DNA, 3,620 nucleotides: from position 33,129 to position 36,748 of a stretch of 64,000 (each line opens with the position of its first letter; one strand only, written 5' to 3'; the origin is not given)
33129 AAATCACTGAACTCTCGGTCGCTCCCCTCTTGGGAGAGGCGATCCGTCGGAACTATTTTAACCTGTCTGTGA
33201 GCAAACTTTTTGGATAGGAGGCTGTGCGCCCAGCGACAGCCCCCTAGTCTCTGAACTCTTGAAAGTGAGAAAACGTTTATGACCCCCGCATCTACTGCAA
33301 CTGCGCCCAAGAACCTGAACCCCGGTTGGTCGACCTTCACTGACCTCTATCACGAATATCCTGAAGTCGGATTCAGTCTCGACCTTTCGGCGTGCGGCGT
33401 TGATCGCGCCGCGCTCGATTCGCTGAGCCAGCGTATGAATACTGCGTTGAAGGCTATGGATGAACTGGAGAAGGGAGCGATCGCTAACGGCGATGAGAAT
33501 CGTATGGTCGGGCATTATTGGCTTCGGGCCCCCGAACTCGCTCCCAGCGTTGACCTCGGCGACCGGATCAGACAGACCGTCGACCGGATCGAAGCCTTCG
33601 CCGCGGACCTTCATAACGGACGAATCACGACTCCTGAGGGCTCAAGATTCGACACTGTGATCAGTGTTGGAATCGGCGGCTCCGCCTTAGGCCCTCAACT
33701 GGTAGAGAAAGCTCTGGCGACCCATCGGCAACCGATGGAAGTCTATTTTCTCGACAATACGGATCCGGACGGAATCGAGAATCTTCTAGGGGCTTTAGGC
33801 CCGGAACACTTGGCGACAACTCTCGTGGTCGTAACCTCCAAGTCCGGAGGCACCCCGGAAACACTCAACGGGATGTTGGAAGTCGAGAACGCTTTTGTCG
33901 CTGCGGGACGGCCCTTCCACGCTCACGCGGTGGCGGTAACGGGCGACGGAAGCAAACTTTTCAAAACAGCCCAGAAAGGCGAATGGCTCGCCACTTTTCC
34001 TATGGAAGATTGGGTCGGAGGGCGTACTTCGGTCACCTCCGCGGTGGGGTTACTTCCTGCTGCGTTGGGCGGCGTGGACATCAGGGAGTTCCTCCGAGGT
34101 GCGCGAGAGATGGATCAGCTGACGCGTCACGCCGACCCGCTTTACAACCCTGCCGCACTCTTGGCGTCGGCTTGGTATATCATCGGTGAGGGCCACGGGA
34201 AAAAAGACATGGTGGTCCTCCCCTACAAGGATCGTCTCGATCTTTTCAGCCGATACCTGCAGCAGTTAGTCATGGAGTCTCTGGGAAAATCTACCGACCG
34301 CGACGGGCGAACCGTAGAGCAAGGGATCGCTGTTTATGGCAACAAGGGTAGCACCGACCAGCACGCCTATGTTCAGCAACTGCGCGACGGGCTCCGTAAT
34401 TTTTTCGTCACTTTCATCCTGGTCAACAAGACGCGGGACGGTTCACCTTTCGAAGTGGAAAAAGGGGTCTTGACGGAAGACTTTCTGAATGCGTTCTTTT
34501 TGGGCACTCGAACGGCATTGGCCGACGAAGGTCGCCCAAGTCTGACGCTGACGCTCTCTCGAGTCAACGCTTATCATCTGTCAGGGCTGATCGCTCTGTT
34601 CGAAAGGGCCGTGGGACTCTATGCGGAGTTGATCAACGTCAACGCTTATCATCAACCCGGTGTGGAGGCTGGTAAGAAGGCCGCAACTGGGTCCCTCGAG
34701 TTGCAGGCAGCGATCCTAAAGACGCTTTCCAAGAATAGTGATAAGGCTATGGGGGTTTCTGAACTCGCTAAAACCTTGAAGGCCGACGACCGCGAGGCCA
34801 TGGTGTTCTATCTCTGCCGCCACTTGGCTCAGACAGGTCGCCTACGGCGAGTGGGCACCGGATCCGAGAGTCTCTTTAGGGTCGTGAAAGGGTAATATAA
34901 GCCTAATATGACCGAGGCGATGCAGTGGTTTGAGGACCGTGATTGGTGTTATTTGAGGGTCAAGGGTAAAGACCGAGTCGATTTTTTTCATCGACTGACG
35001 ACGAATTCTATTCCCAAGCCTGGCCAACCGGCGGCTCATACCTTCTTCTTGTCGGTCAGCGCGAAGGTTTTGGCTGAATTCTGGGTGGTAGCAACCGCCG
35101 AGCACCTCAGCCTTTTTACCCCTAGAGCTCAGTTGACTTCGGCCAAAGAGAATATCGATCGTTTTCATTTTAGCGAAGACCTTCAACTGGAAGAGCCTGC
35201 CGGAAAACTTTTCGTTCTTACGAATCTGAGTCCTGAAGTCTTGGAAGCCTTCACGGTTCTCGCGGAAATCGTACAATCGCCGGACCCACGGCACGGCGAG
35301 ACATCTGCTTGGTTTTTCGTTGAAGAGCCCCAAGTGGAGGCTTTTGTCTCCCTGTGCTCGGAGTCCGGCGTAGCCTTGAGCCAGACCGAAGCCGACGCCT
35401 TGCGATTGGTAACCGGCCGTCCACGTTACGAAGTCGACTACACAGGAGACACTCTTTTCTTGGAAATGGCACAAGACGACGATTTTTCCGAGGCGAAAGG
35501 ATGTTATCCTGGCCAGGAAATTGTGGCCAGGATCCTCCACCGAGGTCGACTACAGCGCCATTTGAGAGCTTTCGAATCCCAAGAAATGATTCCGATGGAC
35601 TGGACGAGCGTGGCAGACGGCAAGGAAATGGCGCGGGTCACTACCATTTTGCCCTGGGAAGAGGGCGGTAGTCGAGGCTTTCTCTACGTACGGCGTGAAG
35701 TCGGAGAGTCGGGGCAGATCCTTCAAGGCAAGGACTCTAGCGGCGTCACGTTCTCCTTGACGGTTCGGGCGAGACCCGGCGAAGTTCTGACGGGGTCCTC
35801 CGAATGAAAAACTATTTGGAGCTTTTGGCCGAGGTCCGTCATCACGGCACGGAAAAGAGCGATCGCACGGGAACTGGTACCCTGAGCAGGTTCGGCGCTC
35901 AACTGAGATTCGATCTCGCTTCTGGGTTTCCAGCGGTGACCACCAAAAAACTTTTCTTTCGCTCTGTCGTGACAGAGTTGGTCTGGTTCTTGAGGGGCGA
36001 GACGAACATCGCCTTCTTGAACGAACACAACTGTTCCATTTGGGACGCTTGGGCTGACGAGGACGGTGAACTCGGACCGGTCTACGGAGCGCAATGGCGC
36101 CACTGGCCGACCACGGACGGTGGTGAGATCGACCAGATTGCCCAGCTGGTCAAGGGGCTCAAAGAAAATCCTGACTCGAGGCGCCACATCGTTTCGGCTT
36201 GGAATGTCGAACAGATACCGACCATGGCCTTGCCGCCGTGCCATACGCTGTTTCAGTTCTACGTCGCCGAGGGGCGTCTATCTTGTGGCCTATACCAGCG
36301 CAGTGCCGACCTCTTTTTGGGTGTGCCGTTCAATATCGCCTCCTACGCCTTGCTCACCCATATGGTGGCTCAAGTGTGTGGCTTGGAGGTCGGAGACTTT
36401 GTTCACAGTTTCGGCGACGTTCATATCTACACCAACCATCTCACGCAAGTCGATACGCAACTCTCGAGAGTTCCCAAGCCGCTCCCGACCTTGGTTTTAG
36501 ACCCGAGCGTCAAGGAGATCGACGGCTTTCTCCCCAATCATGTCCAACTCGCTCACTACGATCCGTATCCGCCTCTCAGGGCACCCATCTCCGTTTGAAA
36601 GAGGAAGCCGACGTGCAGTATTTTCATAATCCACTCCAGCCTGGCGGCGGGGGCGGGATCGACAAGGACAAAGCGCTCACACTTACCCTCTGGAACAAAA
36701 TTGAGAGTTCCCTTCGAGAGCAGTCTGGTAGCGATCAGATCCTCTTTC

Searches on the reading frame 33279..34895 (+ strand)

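Call 56: search_protein_families(library=pfam, proteins=[window:33279-34895:+], max_evalue=0.0001)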
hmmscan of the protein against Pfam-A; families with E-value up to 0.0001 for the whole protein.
window:33279-34895:+ (538 aa): 1 family
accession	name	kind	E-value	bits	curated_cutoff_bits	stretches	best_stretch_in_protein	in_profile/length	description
PF00342.24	PGI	-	5.4e-58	197.2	22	1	58-470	26-463/486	Phosphoglucose isomerase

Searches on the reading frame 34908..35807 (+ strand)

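Call 57: search_protein_families(library=pfam, proteins=[window:34908-35807:+], max_evalue=0.0001)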
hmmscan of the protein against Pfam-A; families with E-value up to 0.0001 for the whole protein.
window:34908-35807:+ (299 aa): 1 family
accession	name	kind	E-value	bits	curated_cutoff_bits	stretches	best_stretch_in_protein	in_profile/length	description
PF01571.26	GCV_T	-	8.5e-05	22.4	25.6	0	16-113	51-150/255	Aminomethyltransferase folate-binding domain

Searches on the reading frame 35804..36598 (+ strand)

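Call 57: search_protein_families(library=pfam, proteins=[window:35804-36598:+], max_evalue=0.0001)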
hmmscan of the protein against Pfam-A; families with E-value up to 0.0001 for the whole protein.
window:35804-36598:+ (264 aa): 1 family
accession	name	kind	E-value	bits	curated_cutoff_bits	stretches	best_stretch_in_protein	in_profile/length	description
PF00303.24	Thymidylat_synt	-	7.9e-117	389.6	24.3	1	2-264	1-266/266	Thymidylate synthase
